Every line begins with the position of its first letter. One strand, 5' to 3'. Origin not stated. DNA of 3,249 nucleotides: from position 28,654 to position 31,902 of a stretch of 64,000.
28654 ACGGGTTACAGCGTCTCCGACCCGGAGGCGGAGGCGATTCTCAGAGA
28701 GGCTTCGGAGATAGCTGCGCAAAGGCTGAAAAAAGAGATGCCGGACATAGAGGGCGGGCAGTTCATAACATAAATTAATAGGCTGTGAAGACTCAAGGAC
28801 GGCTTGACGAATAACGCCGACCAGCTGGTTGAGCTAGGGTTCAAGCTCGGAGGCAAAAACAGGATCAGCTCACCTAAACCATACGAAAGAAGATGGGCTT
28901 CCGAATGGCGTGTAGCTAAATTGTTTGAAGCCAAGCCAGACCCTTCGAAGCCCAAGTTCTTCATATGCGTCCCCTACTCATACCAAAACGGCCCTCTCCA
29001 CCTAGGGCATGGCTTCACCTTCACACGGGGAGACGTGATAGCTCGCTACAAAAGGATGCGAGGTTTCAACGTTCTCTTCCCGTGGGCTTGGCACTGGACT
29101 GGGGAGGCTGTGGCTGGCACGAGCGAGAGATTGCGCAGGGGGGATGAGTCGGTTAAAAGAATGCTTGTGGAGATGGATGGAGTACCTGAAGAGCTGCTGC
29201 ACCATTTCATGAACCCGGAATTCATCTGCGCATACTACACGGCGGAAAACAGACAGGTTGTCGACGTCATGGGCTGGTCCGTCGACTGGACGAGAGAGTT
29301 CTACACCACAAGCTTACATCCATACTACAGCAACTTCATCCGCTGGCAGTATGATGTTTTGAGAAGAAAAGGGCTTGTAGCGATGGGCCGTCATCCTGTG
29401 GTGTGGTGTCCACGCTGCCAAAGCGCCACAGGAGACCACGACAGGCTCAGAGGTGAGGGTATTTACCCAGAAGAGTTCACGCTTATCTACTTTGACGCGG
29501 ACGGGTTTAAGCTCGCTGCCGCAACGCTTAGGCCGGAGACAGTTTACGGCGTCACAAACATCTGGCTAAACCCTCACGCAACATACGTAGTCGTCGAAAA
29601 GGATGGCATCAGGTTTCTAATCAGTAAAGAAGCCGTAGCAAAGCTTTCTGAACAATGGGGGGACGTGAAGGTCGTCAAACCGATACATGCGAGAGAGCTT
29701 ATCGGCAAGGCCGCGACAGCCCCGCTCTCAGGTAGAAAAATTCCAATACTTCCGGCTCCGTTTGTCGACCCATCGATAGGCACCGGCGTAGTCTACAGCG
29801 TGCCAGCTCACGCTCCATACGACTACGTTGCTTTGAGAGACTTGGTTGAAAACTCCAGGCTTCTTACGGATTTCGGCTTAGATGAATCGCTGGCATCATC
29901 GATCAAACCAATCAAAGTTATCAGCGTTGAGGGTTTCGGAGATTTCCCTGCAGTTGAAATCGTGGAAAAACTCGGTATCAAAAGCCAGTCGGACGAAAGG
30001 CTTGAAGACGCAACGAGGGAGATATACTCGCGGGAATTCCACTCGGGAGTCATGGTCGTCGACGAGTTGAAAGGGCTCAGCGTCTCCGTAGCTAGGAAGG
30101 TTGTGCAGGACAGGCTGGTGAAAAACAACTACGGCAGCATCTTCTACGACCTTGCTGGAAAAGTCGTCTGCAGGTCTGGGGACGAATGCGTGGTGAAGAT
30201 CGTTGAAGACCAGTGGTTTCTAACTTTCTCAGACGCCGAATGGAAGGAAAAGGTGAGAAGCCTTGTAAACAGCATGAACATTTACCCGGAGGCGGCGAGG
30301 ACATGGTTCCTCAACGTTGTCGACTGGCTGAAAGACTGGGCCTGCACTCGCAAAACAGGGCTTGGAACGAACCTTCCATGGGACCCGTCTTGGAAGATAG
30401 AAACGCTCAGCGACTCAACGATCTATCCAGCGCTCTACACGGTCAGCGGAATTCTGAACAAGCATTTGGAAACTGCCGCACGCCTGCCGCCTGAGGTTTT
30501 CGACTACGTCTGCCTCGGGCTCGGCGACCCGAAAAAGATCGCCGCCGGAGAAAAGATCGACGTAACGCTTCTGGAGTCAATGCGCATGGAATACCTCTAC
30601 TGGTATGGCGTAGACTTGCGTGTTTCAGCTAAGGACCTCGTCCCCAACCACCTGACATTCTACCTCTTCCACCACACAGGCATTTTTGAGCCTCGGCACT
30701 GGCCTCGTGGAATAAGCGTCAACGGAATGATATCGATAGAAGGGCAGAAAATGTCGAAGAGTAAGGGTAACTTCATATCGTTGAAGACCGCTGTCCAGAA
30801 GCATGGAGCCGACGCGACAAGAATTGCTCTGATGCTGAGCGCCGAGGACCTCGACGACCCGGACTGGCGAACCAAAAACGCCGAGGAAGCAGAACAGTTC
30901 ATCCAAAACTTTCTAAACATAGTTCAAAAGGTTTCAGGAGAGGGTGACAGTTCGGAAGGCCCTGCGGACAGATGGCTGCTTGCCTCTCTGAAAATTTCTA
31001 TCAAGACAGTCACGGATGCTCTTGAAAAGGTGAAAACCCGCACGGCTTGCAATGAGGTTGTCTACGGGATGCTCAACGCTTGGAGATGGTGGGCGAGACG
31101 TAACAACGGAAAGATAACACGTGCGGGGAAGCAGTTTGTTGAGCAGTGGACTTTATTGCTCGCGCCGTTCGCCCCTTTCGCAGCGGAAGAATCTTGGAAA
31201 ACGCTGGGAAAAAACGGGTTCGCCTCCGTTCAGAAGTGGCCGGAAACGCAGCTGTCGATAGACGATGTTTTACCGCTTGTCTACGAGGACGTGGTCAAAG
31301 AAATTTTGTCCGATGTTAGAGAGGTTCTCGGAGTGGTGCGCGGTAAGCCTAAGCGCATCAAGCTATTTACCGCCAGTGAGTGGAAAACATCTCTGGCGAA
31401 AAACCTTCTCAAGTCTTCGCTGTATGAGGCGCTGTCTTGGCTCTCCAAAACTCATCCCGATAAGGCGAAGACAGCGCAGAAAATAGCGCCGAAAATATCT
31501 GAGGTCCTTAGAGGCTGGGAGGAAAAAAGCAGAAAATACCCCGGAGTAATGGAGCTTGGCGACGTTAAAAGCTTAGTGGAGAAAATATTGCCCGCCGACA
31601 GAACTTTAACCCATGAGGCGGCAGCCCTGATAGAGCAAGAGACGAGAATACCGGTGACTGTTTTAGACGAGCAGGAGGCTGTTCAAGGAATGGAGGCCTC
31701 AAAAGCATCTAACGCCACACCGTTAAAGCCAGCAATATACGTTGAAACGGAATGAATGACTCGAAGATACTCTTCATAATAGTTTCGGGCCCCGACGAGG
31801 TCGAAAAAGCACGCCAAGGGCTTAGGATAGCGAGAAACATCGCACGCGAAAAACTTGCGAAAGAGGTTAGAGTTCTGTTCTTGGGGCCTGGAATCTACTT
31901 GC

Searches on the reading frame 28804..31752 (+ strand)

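Call 43: search_protein_families(library=pfam, proteins=[window:28804-31752:+], max_evalue=0.0001)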
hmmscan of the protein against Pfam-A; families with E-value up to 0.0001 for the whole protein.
window:28804-31752:+ (983 aa): 5 families
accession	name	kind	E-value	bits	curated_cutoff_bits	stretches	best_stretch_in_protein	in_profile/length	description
PF00133.28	tRNA-synt_1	-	3.1e-32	112.3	22.7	2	31-525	2-244/414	tRNA synthetases class I (I, L, M and V)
PF09334.17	tRNA-synt_1g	-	1.3e-20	74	20.1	2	608-709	288-389/391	tRNA synthetases class I (M)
PF08264.19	Anticodon_1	-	5.4e-18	65.7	25.1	1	722-850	1-144/148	Anticodon-binding domain of tRNA ligase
PF01406.26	tRNA-synt_1e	-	7.1e-09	35.9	27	1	602-678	207-282/301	tRNA synthetases class I (C) catalytic domain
PF13603.12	tRNA-synt_1_2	-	6.8e-07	29.4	25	1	236-341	22-126/185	Leucyl-tRNA synthetase, editing domain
